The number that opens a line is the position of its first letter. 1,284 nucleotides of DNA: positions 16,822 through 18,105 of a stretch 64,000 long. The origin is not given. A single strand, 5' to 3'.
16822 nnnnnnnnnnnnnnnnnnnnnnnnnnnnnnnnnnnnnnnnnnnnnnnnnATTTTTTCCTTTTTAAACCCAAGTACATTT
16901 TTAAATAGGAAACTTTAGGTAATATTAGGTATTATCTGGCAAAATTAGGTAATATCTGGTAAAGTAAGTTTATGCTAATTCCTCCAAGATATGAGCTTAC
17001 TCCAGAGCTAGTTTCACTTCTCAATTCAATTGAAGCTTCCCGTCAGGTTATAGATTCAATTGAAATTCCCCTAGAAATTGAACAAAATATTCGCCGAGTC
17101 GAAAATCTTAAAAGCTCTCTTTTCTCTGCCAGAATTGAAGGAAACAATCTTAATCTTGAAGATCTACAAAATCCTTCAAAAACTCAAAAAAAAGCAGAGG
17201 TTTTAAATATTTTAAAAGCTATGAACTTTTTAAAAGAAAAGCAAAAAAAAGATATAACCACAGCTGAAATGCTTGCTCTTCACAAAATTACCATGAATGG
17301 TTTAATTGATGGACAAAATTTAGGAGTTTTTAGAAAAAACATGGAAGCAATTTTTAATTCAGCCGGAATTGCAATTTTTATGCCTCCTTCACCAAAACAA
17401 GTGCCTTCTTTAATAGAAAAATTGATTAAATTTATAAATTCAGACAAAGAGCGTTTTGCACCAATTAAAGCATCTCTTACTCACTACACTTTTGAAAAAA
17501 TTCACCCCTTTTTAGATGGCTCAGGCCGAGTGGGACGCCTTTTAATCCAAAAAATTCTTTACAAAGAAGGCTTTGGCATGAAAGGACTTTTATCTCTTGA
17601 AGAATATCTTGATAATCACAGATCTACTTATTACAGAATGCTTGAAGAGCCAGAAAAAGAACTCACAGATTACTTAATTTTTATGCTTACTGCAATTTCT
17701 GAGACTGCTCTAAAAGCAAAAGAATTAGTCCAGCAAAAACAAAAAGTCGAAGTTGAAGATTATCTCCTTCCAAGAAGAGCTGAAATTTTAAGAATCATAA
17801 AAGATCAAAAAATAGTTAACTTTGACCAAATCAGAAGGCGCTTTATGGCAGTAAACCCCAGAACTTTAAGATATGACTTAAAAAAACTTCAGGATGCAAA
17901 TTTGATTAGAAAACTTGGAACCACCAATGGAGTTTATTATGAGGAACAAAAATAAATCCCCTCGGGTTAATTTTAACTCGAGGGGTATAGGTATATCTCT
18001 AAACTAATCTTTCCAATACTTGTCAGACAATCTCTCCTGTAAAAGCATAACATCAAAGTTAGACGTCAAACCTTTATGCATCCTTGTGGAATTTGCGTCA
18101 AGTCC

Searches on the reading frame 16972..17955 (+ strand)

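Call 51: search_protein_families(library=pfam, proteins=[window:16972-17955:+], max_evalue=0.00001)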
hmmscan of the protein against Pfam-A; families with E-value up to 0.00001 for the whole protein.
window:16972-17955:+ (327 aa): 1 family
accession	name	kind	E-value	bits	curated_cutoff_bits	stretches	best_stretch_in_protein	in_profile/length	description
PF02661.23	Fic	-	1.4e-18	67.9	24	1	95-196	2-93/93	Fic/DOC family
